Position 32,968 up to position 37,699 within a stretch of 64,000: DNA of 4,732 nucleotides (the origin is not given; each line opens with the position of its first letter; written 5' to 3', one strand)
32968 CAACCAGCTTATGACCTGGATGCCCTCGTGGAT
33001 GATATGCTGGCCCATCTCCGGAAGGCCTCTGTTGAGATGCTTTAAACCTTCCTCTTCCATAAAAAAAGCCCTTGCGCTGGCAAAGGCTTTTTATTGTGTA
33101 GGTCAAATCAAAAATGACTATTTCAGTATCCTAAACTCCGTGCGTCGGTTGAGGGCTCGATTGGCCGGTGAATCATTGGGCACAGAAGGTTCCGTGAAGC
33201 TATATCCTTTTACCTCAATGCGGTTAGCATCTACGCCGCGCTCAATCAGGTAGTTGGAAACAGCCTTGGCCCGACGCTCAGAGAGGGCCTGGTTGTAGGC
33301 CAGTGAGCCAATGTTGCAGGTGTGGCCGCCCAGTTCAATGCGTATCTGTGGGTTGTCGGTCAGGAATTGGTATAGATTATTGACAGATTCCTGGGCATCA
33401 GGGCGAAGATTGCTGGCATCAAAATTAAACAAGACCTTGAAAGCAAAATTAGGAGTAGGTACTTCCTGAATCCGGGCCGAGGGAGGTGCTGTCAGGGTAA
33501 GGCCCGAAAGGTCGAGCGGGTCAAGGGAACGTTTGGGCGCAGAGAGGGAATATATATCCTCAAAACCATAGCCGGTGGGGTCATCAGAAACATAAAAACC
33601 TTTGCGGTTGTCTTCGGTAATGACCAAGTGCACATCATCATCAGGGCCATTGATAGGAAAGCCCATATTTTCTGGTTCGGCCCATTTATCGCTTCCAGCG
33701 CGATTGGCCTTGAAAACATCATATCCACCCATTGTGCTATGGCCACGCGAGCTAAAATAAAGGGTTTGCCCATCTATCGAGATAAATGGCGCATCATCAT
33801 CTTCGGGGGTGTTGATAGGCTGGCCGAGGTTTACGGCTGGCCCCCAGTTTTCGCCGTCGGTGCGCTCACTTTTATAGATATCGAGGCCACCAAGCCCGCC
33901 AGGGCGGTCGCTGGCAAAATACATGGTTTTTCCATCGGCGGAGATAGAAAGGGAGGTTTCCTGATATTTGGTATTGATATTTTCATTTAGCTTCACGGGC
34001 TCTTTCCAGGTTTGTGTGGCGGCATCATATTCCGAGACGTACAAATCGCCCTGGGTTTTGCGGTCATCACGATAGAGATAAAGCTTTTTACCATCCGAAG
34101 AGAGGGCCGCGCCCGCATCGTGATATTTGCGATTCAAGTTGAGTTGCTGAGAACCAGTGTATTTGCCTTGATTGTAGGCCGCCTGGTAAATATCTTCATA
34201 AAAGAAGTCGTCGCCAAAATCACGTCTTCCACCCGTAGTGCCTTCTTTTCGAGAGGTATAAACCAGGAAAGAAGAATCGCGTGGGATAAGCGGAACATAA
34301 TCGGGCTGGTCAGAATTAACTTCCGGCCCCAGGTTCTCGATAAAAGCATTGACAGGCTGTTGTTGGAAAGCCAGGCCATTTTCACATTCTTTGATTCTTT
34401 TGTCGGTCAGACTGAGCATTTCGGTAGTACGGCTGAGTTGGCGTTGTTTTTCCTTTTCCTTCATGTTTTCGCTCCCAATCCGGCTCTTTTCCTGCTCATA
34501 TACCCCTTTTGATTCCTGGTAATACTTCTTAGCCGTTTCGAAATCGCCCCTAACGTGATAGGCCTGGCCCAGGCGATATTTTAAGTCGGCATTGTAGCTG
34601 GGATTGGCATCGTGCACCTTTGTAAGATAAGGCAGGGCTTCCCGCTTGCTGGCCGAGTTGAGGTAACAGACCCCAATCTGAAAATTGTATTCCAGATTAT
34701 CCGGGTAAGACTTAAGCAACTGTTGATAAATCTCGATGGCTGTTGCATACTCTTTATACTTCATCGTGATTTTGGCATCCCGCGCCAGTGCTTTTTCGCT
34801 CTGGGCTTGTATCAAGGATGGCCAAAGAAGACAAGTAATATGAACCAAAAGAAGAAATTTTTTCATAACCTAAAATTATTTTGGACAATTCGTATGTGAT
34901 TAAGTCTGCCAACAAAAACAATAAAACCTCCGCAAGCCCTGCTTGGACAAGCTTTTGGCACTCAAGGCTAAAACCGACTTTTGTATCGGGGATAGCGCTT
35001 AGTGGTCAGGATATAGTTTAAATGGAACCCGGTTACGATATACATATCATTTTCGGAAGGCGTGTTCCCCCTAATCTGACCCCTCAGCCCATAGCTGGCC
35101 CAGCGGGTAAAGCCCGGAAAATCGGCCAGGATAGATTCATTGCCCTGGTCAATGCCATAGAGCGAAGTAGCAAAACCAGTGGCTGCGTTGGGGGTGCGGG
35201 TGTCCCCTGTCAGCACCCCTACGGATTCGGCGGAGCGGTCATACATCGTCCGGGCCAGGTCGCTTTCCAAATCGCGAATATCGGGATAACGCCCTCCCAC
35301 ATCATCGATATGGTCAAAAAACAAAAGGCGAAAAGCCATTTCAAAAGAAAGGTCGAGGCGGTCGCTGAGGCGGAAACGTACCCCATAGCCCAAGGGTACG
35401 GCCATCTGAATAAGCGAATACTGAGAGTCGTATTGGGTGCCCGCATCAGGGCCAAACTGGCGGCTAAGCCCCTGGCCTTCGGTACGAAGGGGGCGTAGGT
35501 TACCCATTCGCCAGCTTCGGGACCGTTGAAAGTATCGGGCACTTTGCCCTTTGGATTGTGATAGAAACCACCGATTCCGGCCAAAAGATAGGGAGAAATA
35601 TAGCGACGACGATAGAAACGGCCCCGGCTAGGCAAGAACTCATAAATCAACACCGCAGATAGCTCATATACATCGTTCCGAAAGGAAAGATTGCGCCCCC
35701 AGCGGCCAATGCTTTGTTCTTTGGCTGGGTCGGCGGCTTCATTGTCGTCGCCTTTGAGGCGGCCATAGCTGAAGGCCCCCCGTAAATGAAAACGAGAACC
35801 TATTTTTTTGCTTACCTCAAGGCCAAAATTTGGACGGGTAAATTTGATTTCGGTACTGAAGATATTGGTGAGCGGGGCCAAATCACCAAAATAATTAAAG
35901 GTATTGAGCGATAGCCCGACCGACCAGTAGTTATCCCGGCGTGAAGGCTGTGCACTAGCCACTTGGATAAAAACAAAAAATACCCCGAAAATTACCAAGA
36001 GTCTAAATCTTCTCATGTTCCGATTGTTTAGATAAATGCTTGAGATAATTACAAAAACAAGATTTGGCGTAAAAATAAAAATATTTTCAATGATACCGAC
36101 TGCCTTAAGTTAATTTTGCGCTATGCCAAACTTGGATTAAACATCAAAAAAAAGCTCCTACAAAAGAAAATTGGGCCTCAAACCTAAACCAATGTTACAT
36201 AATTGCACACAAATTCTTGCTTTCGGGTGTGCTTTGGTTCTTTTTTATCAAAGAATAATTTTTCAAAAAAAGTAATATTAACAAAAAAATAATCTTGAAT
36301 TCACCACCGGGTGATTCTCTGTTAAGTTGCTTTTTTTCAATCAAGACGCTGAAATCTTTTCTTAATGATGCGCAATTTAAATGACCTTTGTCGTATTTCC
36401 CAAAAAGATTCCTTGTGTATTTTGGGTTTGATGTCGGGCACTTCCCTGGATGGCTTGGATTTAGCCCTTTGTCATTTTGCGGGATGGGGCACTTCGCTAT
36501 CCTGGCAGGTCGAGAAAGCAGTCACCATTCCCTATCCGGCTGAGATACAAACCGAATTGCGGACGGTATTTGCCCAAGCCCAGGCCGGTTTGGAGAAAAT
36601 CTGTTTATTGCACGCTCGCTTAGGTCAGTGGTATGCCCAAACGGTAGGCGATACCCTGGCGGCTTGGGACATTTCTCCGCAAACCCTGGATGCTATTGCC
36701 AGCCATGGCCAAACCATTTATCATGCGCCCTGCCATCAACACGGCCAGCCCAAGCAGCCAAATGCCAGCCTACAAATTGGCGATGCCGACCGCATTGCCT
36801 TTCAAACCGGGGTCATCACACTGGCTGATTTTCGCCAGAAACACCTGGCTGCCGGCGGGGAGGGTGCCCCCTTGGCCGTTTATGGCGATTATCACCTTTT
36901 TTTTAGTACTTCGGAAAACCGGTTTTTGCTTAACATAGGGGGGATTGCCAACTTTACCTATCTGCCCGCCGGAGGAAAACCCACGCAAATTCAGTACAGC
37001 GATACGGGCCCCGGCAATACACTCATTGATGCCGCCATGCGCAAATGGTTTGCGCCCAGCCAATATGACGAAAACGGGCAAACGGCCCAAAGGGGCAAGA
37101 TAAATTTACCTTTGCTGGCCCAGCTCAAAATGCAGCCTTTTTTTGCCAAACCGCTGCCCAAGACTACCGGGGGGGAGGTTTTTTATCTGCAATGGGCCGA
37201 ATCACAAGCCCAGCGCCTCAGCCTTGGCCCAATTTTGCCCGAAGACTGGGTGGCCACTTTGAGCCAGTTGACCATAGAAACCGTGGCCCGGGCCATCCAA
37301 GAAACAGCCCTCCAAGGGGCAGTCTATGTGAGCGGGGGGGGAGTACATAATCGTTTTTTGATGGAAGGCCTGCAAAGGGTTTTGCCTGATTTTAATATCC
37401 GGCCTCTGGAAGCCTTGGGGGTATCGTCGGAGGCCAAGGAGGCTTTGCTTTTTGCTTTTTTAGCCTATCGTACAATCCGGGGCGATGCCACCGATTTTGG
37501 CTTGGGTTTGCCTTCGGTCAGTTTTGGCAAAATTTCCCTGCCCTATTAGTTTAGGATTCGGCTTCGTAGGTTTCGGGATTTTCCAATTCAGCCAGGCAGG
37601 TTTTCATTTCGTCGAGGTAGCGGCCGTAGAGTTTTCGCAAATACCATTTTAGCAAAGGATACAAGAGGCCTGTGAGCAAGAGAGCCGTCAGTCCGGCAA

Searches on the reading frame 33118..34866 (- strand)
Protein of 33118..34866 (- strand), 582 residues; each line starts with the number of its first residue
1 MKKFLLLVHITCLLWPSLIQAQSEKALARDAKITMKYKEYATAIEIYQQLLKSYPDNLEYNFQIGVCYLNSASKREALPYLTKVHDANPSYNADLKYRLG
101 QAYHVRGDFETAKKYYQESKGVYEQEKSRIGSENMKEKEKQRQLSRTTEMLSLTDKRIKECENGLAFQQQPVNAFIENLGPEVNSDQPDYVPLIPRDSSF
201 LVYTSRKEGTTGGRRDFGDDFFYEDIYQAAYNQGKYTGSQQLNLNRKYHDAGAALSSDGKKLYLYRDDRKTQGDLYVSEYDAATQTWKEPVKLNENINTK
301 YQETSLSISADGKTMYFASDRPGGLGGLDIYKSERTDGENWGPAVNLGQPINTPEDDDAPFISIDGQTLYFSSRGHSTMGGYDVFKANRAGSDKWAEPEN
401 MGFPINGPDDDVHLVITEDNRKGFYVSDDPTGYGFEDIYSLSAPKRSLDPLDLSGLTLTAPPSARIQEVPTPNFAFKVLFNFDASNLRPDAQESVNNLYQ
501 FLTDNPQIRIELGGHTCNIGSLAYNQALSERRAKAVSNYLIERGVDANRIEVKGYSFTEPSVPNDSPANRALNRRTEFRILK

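Call 65: search_protein_families(library=pfam, proteins=[window:33118-34866:-], max_evalue=0.00001)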
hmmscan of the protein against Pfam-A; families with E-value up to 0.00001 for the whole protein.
window:33118-34866:- (582 aa): 7 families
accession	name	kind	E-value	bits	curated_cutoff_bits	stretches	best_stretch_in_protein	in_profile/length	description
PF07676.18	PD40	-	6.2e-23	80.6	20.9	2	347-385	1-37/38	WD40-like Beta Propeller Repeat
PF00691.25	OmpA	-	9.9e-22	77.6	27.2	1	479-574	1-98/98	OmpA family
PF14559.12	TPR_19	-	2.5e-09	37.8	25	0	76-117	9-49/68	Tetratricopeptide repeat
PF13174.12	TPR_6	-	7.4e-08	33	26.3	0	38-56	14-32/33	Tetratricopeptide repeat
PF07719.23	TPR_2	-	2.7e-07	30.6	27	0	93-118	1-26/34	Tetratricopeptide repeat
PF13432.12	TPR_16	-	5.2e-06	27.3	32.7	0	40-82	13-55/65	Tetratricopeptide repeat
PF13181.12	TPR_8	-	5.3e-06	26.6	25.7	0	93-119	1-27/34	Tetratricopeptide repeat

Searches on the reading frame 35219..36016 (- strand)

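Call 65: search_protein_families(library=pfam, proteins=[window:35219-36016:-], max_evalue=0.00001)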
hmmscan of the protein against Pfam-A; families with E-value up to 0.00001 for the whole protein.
window:35219-36016:- (265 aa): 1 family
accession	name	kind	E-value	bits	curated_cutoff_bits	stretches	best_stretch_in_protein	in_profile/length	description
PF19573.5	DUF6089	-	6.5e-08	32.6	23.2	1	26-154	16-132/226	Domain of unknown function (DUF6089)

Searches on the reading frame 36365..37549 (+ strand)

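Call 65: search_protein_families(library=pfam, proteins=[window:36365-37549:+], max_evalue=0.00001)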
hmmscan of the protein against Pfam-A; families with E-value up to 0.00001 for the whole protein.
window:36365-37549:+ (394 aa): 1 family
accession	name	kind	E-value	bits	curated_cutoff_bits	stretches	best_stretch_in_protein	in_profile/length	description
PF03702.20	AnmK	-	7.3e-92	308.7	24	1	19-372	3-343/367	Anhydro-N-acetylmuramic acid kinase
